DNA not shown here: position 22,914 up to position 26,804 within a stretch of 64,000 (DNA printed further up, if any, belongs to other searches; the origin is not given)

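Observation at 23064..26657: STAND NTPase fused to two cytoplasmic copies of the adhesin-like 'head' module: a possible integrated decoy or sensor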

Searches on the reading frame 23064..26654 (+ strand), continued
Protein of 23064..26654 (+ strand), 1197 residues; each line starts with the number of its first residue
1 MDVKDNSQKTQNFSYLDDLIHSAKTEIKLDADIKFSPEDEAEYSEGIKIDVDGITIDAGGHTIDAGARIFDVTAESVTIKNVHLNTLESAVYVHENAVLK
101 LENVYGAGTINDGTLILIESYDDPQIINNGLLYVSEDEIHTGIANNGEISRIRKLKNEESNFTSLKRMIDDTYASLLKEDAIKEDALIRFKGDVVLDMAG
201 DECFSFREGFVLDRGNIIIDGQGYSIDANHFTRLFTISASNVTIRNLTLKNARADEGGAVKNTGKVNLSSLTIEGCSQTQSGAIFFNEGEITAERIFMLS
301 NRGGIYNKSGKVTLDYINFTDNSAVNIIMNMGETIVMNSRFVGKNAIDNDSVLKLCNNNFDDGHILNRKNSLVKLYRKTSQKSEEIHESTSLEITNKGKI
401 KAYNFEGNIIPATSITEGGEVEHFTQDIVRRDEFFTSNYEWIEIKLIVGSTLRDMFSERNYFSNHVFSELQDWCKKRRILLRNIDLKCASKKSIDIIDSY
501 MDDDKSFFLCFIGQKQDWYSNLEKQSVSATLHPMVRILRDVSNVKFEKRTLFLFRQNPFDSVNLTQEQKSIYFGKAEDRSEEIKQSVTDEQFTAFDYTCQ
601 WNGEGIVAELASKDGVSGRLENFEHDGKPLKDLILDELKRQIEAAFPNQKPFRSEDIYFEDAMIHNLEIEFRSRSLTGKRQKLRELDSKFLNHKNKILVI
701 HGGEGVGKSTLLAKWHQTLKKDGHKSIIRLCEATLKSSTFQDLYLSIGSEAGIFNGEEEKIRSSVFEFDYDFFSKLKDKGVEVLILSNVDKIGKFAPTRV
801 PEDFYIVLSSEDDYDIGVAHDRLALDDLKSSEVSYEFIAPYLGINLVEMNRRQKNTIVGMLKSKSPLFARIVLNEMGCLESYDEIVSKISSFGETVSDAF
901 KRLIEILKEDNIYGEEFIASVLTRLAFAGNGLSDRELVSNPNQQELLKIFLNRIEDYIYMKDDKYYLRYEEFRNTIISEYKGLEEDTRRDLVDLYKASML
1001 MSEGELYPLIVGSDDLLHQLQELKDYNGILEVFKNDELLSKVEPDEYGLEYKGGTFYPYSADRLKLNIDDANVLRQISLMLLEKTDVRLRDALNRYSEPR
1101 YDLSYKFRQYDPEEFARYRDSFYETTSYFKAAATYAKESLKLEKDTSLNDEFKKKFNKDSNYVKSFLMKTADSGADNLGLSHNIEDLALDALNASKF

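Call 61: predict_structure(alignment_id=A2)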
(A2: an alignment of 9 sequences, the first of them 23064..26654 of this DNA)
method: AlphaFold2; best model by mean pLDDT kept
length: 1197 residues; sequences in the alignment: 9
mean_pLDDT: 76.9   pTM: 0.46
mean pLDDT of the five models: 76.9, 71.8, 70.6, 69.7, 65.7
residues with pLDDT >= 90: 138; 70-90: 759; 50-70: 224; < 50: 76
segments of 3 or more residues with pLDDT < 50: 1-7, 179-182, 380-387, 427-438, 488-492, 524-526, 601-620, 827-835, 1005-1007, 1059-1062
pLDDT, mean of each block of 10 residues (from residue 1): 43 87 80 82 84 83 85 86 82 87 82 83 74 72 77 73 81 65 69 77 65 86 86 85 92 83 92 85 84 90 87 89 79 88 78 85 84 75 47 86 72 73 58 48 81 59 73 81 61 64 83 66 58 76 74 72 59 58 64 73 41 39 71 87 83 70 81 66 80 81 70 88 87 77 88 77 75 87 90 79 88 78 62 50 61 76 73 72 79 86 87 85 86 83 83 83 79 90 88 85 56 76 89 87 79 65 65 92 89 76 73 79 89 89 86 90 85 71 77 79
secondary structure, 60 per line:
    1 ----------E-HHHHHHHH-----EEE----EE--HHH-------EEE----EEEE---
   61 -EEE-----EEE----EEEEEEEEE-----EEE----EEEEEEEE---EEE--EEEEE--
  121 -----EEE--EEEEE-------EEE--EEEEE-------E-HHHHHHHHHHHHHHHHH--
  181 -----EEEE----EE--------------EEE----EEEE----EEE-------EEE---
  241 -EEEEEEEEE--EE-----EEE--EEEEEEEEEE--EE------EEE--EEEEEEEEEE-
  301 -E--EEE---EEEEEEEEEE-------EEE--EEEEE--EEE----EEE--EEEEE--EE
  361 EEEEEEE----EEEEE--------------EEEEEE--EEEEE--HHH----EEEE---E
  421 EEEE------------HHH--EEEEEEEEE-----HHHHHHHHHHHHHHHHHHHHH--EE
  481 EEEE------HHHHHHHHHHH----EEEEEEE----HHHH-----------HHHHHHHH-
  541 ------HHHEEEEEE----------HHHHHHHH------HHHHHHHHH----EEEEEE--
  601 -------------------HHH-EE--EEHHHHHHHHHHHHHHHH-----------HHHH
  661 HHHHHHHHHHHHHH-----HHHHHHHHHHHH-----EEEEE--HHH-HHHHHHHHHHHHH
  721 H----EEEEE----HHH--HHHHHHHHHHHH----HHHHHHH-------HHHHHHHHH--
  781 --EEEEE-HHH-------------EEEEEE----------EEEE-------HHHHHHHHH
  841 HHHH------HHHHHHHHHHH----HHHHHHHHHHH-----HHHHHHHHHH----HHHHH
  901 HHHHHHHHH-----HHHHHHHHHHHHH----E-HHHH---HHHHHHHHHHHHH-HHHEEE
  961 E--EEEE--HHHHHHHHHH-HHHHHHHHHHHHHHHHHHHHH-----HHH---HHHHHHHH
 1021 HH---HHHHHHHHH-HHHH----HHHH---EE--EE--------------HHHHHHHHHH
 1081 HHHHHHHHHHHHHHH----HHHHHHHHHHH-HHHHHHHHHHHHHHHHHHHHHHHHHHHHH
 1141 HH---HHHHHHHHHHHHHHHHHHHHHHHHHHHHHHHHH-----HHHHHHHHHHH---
elements in order (helices of 4 or more, strands of 3 or more residues): H13-20 E26-28 E47-49 E54-57 E62-64 E70-72 E77-85 E91-93 E98-105 E109-111 E114-118 E126-128 E131-135 E143-145 E148-152 H162-178 E186-189 E210-212 E217-220 E225-227 E235-237 E242-250 E260-262 E265-274 E285-287 E290-299 E305-307 E311-320 E328-330 E333-337 E340-342 E347-349 E352-356 E359-367 E372-376 E391-396 E399-403 E413-416 E420-424 E442-450 H456-476 E479-484 H491-501 E506-512 H517-520 H532-539 E550-555 H566-573 H580-588 E593-598 H630-645 H657-674 H680-691 E697-701 H708-721 E726-730 H740-751 H756-762 H770-778 E783-787 E805-810 E821-824 H832-844 H851-861 H866-876 H882-891 H896-909 H915-927 H934-937 H941-953 E958-961 E964-967 H970-979 H981-1001 H1013-1022 H1026-1034 H1036-1039 H1044-1047 H1071-1095 H1100-1110 H1112-1142 H1146-1178 H1184-1194

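Call 66: fold_search(model_id=the predicted structure, library=pdb)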
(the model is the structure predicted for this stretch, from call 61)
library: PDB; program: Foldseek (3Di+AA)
matches with E <= 10: 1048; with E <= 0.001: 3
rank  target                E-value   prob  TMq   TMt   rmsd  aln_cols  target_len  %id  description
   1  6mfv_A                9.9e-08  1.00  0.17  0.28  18.0       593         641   12  Crystal structure of the Signal Transduction ATPase with Numerous Domains (STAND) protein with a tetratricopeptide rep (released 2019-02-20)
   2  8dgc_B                1.0e-06  1.00  0.13  0.09  35.7       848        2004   11  Avs3 bound to phage PhiV-1 terminase (released 2022-08-03)
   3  8y6q_H                5.9e-04  1.00  0.12  0.13  21.4       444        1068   11  Structure of the Dark/Dronc complex (released 2024-08-07)
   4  8y6q_I                1.4e-03  0.99  0.12  0.13  25.6       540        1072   12  Structure of the Dark/Dronc complex (released 2024-08-07)
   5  6ro1_A                2.6e-03  0.18  0.06  0.07  34.4       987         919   10  X-ray crystal structure of the MTR4 NVL complex (released 2019-07-03)
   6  7jlv_A                2.7e-03  1.00  0.11  0.24  17.4       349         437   13  Structure of the activated Roq1 resistosome directly recognizing the pathogen effector XopQ (released 2020-12-02)
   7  3j96_E                2.9e-03  0.94  0.11  0.18  26.6       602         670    9  Structure of 20S supercomplex determined by single particle cryoelectron microscopy (State I) (released 2015-01-28)
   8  9nv0_A                2.9e-03  0.80  0.09  0.18  27.6       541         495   11  Sec18 Mg2+ class 2 (released 2025-10-01)
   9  9ng2_E                3.7e-03  0.90  0.11  0.16  30.7       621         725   10  Y20S (Sec18-Sec17-Sec9-Sso1-Snc1) EDTA - Class 4 (released 2025-10-01)
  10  4v4l_A                3.9e-03  0.99  0.12  0.12  25.1       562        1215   12  Structure of the Drosophila apoptosome (released 2014-07-09)
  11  5m7n_A                4.4e-03  0.98  0.11  0.23  15.8       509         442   10  Crystal structure of NtrX from Brucella abortus in complex with ATP processed with the CrystalDirect automated mountin (released 2017-01-25)
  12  7jgr_D                4.6e-03  0.99  0.11  0.25  17.3       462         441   11  Structure of Drosophila ORC bound to DNA (84 bp) and Cdc6 (released 2020-09-09)
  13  9olj_C                4.8e-03  0.91  0.11  0.20  26.2       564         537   11  22bin20S complex (NSF-alphaSNAP-2:2 syntaxin-1a:SNAP-25), hydrolyzing, class 18 (released 2025-08-06)
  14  1l8q                  7.9e-03  0.99  0.11  0.30  13.8       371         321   14  CRYSTAL STRUCTURE OF DNA REPLICATION INITIATION FACTOR (released 2002-09-25)
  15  7jk6_D                9.0e-03  0.99  0.12  0.28  17.6       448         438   11  Structure of Drosophila ORC in the active conformation (released 2020-09-09)
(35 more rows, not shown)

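Call 70: find_encoding_contigs(protein=P0001, flank=3000, max_places=2)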
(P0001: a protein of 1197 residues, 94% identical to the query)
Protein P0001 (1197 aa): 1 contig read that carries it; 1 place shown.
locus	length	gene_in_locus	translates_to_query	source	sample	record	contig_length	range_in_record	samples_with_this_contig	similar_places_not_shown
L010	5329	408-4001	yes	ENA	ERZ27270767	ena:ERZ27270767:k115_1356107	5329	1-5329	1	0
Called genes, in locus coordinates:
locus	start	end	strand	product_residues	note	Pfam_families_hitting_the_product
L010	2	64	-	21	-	?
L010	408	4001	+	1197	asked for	-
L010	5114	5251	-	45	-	-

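Call 77: search_protein_families(library=phrogs, proteins=[P0018, P0035], max_evalue=0.01)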
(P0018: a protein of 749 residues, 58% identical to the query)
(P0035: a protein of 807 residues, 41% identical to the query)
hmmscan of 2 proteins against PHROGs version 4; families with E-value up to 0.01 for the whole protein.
P0018 (749 aa): 0 families

P0035 (807 aa): 1 family
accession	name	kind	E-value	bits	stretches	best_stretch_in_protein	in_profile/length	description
phrog_6117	-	moron, auxiliary metabolic gene and host takeover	4.1e-06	26.6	1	595-738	162-314/711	colanic acid degradation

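Call 90: search_protein_families(library=padloc, proteins=[P0205], max_evalue=0.001)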
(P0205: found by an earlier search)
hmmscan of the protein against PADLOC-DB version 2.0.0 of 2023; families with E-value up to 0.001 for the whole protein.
P0205 (1479 aa): 0 families

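Call 97: find_related_loci(query=A2, collection=metagenome_contigs, flank=8000)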
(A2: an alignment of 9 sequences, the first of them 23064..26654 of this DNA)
Query A2 (1197 aa) in metagenome_contigs; peptide patterns used: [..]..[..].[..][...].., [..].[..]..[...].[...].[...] (x = any residue, [..] = any of these).
600 stretches matched a pattern, but none encodes a relative of the query by tblastn (E <= 1e-3).
